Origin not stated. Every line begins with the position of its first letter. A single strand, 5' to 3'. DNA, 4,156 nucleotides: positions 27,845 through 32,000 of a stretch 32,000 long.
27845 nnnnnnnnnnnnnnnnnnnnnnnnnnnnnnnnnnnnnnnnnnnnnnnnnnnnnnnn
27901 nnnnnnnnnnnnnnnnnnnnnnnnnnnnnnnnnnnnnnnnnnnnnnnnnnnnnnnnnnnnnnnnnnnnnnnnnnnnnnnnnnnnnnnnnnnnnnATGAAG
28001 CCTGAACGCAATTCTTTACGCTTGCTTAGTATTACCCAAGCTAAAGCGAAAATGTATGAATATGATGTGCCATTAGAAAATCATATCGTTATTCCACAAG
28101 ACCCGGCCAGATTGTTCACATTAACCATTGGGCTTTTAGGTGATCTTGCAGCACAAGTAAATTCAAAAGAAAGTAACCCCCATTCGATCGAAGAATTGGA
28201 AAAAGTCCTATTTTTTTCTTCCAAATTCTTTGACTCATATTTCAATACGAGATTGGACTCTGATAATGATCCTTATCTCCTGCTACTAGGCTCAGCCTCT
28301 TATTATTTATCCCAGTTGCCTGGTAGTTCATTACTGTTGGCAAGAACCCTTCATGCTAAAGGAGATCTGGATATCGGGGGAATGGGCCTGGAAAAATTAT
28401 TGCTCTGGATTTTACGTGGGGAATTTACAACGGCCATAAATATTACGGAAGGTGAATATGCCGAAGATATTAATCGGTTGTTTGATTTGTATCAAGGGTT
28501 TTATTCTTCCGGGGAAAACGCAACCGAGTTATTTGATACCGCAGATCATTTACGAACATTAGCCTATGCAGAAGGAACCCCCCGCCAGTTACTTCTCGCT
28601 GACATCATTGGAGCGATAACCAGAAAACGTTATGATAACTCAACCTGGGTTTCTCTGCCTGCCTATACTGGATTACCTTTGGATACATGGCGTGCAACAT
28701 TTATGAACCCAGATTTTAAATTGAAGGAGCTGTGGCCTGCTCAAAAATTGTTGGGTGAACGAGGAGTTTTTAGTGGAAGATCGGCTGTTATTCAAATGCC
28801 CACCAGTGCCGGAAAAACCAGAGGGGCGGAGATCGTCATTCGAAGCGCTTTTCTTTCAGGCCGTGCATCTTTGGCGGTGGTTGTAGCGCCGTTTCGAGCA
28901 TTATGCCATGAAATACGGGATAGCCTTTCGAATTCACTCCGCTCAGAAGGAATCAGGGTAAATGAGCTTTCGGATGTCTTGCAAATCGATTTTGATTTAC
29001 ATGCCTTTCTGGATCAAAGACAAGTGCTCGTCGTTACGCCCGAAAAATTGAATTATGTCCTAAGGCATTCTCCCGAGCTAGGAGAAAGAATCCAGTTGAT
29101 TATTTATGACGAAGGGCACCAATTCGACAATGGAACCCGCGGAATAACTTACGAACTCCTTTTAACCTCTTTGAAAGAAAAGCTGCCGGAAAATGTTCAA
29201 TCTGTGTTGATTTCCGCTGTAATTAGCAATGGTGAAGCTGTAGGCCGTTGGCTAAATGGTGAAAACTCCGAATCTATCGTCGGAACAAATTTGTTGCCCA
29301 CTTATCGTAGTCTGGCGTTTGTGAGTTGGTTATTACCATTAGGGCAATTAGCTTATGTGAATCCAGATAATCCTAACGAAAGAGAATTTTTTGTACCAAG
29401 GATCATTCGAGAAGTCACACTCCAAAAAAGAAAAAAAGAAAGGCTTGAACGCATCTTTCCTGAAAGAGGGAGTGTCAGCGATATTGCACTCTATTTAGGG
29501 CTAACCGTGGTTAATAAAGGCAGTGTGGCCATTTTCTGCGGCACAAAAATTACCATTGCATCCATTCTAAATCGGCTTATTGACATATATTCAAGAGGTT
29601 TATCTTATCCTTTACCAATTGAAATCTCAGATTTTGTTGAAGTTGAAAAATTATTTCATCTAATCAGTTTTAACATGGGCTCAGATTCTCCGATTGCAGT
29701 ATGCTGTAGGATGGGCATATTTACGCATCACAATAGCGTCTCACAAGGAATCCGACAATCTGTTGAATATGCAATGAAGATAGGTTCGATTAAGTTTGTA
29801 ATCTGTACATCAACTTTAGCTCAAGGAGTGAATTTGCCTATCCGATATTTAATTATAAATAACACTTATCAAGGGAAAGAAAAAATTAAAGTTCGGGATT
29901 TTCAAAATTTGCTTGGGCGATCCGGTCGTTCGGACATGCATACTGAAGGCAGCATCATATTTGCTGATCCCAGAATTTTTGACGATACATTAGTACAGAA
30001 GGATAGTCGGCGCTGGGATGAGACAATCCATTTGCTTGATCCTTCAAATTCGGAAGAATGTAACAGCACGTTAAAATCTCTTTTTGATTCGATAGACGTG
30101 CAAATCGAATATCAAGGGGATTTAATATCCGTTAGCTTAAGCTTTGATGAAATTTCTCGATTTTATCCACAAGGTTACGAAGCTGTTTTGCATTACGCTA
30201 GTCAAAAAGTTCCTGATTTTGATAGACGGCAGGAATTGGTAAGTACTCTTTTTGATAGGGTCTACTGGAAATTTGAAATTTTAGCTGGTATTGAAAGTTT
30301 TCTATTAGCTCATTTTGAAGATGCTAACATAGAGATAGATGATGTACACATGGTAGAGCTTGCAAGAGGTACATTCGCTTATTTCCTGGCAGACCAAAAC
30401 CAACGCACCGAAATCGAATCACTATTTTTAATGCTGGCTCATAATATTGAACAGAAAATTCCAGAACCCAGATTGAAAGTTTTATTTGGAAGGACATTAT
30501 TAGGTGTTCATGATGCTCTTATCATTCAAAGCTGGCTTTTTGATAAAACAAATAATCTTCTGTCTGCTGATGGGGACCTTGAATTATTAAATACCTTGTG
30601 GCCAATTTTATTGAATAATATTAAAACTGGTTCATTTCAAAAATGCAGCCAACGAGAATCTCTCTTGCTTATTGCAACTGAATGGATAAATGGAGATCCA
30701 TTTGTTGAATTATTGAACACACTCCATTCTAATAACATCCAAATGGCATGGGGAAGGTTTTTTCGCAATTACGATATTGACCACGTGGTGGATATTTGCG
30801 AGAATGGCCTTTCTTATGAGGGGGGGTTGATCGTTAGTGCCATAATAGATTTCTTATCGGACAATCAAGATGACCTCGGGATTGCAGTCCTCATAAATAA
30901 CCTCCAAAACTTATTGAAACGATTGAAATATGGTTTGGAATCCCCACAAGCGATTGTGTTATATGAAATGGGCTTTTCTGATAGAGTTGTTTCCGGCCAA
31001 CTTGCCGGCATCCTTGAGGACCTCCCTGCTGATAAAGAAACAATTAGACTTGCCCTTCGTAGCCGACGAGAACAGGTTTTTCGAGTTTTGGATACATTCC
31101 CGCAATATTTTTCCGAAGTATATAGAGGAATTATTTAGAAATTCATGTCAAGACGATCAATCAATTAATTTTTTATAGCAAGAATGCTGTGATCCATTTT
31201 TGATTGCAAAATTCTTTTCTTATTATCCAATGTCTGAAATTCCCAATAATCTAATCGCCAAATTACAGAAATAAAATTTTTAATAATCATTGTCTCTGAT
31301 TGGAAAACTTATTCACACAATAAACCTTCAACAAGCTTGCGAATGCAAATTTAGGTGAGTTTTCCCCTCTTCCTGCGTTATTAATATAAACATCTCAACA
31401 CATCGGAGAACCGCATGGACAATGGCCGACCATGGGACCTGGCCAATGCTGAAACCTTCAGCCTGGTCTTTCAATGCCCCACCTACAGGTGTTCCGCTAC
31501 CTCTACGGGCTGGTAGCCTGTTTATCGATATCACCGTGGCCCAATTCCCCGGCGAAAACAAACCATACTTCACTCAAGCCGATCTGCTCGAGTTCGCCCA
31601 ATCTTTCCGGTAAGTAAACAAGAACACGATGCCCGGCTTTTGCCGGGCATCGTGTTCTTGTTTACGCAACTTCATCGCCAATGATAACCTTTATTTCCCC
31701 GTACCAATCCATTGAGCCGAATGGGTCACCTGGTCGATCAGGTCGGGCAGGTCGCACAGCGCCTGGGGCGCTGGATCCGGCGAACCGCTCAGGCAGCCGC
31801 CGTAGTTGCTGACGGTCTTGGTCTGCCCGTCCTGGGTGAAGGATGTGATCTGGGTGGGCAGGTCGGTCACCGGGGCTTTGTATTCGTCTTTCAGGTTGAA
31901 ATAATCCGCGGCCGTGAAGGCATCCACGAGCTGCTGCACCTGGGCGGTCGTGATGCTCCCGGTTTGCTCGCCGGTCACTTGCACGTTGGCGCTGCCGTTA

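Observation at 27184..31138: Nuclease plus giant SF2 helicase cassette with Hachiman (HamA/HamB) architecture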

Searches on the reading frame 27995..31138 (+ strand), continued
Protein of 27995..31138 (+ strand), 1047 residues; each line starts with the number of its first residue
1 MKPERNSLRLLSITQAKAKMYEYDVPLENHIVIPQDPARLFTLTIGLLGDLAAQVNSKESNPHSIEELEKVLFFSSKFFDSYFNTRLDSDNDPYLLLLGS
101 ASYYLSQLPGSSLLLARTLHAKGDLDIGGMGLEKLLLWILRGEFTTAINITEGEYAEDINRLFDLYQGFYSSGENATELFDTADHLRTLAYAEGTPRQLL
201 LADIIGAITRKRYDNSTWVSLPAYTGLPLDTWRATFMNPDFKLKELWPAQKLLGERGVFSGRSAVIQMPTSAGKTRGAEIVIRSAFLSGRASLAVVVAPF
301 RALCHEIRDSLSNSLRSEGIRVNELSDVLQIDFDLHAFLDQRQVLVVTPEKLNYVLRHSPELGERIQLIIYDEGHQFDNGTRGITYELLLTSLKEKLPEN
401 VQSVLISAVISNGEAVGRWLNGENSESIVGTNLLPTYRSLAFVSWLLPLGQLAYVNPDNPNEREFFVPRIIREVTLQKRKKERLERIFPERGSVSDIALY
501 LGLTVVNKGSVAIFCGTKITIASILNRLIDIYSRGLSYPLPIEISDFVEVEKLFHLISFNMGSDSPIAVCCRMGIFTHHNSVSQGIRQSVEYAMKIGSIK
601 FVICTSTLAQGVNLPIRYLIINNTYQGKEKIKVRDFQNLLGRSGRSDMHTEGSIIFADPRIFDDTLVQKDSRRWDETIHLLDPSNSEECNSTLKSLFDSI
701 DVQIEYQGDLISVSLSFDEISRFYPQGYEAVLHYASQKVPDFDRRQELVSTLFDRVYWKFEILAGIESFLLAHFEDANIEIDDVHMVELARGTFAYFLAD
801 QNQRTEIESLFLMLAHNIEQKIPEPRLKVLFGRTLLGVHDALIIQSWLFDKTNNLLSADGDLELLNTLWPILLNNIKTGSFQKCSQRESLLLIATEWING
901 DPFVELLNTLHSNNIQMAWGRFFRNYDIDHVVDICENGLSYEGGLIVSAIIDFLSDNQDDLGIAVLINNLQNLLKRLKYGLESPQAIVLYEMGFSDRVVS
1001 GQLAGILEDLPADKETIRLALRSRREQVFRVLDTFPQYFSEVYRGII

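Call 51: search_dna_similar(query=window:27995-31138:+, collection=plasmids, mode=protein, max_evalue=1e-30, max_rows=12)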
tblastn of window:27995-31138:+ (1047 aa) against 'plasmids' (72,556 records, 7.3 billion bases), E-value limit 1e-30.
Records with a match: 90; places in all: 90; records where one place covers at least 80% of the query: 18.
Best place of each record, by identity: <60% 90.
By first word of the organism name: Klebsiella 17; Bacillus 14; Raoultella 6; Agrobacterium 5; Piscirickettsia 4; Sinorhizobium 4; Escherichia 3; Leptospira 3; Streptomyces 3; Aminobacter 3; and 23 more.
By predicted mobility (MOB-suite, as given by PLSDB): conjugative 50; non-mobilizable 35; mobilizable 5.
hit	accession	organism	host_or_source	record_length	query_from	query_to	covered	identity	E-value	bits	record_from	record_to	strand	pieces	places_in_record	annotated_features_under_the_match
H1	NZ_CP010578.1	Bacillus thuringiensis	whole organism,soil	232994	1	1047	100%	46.2%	0e+0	889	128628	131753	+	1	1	DEAD/DEAH box helicase | Hachiman antiphage defense system protein HamA | hypothetical protein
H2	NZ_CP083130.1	Bacillus thuringiensis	whole organism,Biopesticide Novodor 3FC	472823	1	1047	100%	46.2%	0e+0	889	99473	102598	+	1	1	DEAD/DEAH box helicase | Hachiman antiphage defense system protein HamA | hypothetical protein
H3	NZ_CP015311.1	Bacillus thuringiensis serovar morrisoni str. 4AA1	Tribolium castaneum,whole organism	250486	1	1047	100%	46.2%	0e+0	889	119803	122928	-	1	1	DEAD/DEAH box helicase | Hachiman antiphage defense system protein HamA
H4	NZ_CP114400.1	Bacillus thuringiensis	liquid culture,Bacillus thuringiensis ...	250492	1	1047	100%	46.2%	0e+0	889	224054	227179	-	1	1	DEAD/DEAH box helicase | Hachiman antiphage defense system protein HamA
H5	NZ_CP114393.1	Bacillus thuringiensis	liquid culture,Bacillus thuringiensis ...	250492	1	1047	100%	46.2%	0e+0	889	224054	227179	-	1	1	DEAD/DEAH box helicase | Hachiman antiphage defense system protein HamA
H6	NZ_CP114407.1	Bacillus thuringiensis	liquid culture,Bacillus thuringiensis ...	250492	1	1047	100%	46.2%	0e+0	889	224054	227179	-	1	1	DEAD/DEAH box helicase | Hachiman antiphage defense system protein HamA | hypothetical protein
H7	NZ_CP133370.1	Bacillus thuringiensis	Tenebrio molitor,liquid culture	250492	1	1047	100%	46.2%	0e+0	889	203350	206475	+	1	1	DEAD/DEAH box helicase | Hachiman antiphage defense system protein HamA | hypothetical protein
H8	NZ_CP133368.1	Bacillus thuringiensis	Tenebrio molitor,liquid culture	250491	1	1047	100%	46.2%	0e+0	889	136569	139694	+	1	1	DEAD/DEAH box helicase | Hachiman antiphage defense system protein HamA | hypothetical protein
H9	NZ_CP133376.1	Bacillus thuringiensis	Tenebrio molitor,liquid culture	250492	1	1047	100%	46.2%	0e+0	889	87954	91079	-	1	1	DEAD/DEAH box helicase | Hachiman antiphage defense system protein HamA | hypothetical protein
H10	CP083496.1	Escherichia coli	Homo sapiens,blood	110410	1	1041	94%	48.7%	0e+0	938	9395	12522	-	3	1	DEAD/DEAH box helicase | hypothetical protein (x2) | DUF1837 domain-containing protein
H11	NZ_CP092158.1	Leptospira interrogans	Homo sapiens,blood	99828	1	1047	100%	45.4%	0e+0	885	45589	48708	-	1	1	DEAD/DEAH box helicase | Hachiman antiphage defense system protein HamA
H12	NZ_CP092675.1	Leptospira interrogans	Homo sapiens,blood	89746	1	1047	100%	45.4%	0e+0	885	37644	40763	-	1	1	DEAD/DEAH box helicase | Hachiman antiphage defense system protein HamA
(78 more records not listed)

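Call 52: search_dna_similar(query=window:27995-31138:+, collection=phages, mode=protein, max_evalue=1e-30, max_rows=8)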
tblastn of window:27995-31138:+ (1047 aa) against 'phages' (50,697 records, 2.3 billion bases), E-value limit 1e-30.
No match.

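Call 53: get_annotated_region(hit=H1, flank=4000)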
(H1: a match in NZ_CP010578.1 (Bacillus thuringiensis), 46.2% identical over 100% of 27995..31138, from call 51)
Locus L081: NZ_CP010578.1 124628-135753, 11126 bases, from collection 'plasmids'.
description: Bacillus thuringiensis serovar morrisoni strain BGSC 4AA1 plasmid pBMB232, complete sequence
organism: Bacillus thuringiensis (NCBI taxid 1441)
taxonomy: Bacteria; Bacillota; Bacilli; Bacillales; Bacillaceae; Bacillus; Bacillus thuringiensis
host: -; source: whole organism,soil; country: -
typing (MOB-suite, as given by PLSDB): non-mobilizable; replicon rep_cluster_125,rep_cluster_1721; mating-pair formation MPF_T
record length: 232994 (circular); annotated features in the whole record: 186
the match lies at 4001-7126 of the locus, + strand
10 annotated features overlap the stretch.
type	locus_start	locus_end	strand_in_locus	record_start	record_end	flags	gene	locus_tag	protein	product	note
CDS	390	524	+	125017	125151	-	-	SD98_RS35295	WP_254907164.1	hypothetical protein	-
CDS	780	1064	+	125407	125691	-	-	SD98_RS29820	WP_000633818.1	hypothetical protein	-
CDS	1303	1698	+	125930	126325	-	-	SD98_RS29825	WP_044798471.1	hypothetical protein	-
CDS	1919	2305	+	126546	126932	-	-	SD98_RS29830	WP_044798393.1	nucleotidyltransferase domain-containing protein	-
CDS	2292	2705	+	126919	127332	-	-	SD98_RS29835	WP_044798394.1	HEPN domain-containing protein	-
CDS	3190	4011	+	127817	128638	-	-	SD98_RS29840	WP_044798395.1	Hachiman antiphage defense system protein HamA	-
CDS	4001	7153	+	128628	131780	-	-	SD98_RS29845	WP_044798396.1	DEAD/DEAH box helicase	-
CDS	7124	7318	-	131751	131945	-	-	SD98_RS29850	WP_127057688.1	hypothetical protein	-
CDS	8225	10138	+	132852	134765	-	-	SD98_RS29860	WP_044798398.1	P-loop NTPase fold protein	-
CDS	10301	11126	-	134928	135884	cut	-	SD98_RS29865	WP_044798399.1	tyrosine-type recombinase/integrase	GO:0015074 - DNA integration [Evidence IEA]; GO:0006310 - DNA recombination [Evidence IEA]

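Call 56: get_annotated_region(hit=H10, flank=3000)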
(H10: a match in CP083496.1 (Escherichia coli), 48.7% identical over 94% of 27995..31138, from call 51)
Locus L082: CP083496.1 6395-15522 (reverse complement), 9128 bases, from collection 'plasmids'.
description: Escherichia coli strain elppa8 plasmid unnamed5, complete sequence
organism: Escherichia coli (NCBI taxid 562)
taxonomy: Bacteria; Pseudomonadota; Gammaproteobacteria; Enterobacterales; Enterobacteriaceae; Escherichia; Escherichia coli
host: -; source: Homo sapiens,blood; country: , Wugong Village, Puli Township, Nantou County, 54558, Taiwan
typing (MOB-suite, as given by PLSDB): non-mobilizable; replicon IncY
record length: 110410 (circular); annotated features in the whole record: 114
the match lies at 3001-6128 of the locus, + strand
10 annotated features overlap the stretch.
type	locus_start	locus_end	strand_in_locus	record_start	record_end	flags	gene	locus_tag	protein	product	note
CDS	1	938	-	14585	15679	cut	-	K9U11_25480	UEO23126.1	hypothetical protein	-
CDS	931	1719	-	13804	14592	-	-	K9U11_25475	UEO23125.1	hypothetical protein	-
CDS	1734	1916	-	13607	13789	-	-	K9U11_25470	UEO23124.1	hypothetical protein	-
CDS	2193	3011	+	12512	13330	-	-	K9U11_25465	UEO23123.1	DUF1837 domain-containing protein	-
CDS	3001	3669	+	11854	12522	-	-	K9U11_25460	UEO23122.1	hypothetical protein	-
CDS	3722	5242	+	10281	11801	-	-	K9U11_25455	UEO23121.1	DEAD/DEAH box helicase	-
CDS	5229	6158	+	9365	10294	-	-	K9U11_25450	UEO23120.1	hypothetical protein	-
CDS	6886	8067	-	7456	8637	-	-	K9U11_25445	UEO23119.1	hypothetical protein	-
CDS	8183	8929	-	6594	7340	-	-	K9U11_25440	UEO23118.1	hypothetical protein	-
CDS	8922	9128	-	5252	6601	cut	-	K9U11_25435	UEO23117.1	RNA-directed DNA polymerase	-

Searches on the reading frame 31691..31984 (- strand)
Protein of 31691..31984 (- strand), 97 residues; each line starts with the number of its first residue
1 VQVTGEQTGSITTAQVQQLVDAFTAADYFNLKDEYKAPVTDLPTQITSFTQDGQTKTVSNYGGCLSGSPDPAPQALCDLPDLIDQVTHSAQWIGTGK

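Call 26: search_protein_families(library=pfam, proteins=[window:31691-31984:-], max_evalue=0.01)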
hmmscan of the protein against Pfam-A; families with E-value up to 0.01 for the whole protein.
window:31691-31984:- (97 aa): 1 family
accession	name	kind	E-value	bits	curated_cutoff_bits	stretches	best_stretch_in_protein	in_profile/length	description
PF20033.5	DUF6438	-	2.8e-16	60.3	30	1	2-82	36-111/116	Domain of unknown function (DUF6438)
